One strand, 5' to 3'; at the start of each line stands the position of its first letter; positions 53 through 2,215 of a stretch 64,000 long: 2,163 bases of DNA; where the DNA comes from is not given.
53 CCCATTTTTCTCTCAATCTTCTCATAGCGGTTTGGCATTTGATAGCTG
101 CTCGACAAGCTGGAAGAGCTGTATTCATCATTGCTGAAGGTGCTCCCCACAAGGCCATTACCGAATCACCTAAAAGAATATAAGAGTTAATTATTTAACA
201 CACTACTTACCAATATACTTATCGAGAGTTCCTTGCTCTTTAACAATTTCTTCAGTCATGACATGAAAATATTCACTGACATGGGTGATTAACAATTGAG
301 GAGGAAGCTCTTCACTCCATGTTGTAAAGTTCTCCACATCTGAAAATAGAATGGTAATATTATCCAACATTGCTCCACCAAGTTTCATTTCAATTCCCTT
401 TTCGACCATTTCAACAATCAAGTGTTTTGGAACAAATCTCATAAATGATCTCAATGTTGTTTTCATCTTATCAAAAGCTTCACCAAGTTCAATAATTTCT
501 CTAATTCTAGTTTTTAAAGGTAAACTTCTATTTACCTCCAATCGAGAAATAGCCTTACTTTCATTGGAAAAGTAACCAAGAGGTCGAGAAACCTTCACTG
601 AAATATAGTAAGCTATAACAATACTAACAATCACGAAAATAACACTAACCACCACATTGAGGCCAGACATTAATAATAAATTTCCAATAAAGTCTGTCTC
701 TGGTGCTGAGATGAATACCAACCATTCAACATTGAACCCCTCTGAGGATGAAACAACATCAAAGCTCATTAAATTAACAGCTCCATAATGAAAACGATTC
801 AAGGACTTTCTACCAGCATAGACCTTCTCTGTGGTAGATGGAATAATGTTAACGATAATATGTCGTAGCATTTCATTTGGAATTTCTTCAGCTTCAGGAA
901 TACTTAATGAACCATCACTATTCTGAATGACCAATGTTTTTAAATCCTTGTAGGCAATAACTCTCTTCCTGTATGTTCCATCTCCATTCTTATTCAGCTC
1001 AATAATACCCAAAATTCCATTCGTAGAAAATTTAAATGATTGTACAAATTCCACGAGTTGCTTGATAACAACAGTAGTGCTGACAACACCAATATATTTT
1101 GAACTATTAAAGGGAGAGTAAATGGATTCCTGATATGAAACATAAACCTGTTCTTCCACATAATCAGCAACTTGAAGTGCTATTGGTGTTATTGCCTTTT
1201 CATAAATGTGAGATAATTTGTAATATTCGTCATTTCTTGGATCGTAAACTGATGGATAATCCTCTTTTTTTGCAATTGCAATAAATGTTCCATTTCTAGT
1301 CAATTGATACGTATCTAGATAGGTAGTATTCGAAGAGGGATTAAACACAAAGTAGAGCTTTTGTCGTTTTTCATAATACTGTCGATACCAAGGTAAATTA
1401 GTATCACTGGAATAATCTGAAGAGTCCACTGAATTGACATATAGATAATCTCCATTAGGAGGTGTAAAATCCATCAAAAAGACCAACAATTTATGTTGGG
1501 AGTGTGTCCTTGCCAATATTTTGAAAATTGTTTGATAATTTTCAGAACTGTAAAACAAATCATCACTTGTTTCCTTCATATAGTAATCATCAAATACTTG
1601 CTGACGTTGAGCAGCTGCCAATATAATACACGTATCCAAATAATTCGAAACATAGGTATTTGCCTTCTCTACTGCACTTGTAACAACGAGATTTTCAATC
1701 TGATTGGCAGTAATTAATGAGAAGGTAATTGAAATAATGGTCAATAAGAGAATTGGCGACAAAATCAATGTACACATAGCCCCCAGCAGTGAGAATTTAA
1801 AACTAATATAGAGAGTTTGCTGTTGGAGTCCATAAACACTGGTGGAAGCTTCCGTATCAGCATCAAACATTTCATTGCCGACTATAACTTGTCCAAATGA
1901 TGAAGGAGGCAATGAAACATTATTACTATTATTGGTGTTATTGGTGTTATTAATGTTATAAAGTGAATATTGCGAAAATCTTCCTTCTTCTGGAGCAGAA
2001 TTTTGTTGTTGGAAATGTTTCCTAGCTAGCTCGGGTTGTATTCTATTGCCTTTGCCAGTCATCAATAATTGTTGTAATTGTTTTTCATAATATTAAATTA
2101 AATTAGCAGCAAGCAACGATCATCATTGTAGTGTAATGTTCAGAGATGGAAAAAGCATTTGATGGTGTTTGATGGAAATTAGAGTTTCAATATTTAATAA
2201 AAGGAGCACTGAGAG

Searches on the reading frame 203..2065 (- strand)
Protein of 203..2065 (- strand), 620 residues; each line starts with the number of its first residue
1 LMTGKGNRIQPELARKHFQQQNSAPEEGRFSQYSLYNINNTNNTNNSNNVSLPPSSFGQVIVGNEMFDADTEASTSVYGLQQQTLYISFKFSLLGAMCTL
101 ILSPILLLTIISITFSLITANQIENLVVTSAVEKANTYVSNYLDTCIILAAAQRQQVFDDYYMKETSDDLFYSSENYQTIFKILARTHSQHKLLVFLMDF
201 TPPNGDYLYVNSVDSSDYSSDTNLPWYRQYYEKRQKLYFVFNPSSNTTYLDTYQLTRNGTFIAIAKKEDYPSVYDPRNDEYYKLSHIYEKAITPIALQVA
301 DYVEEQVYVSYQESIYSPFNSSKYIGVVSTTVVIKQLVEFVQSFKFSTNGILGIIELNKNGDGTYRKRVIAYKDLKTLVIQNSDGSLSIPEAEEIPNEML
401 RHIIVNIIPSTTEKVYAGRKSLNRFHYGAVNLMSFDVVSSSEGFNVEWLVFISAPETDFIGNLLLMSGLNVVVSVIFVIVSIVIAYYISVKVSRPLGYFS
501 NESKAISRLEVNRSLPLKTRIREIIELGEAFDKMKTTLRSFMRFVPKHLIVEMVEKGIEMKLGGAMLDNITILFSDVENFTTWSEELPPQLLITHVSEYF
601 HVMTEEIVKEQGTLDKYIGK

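Call 19: search_protein_families(library=pfam, proteins=[window:203-2065:-], max_evalue=0.001)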
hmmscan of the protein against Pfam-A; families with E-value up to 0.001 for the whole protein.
window:203-2065:- (620 aa): 1 family
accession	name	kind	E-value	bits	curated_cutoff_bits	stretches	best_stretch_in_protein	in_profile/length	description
PF02743.24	dCache_1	-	0.00042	20.4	45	1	227-354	42-172/240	Cache domain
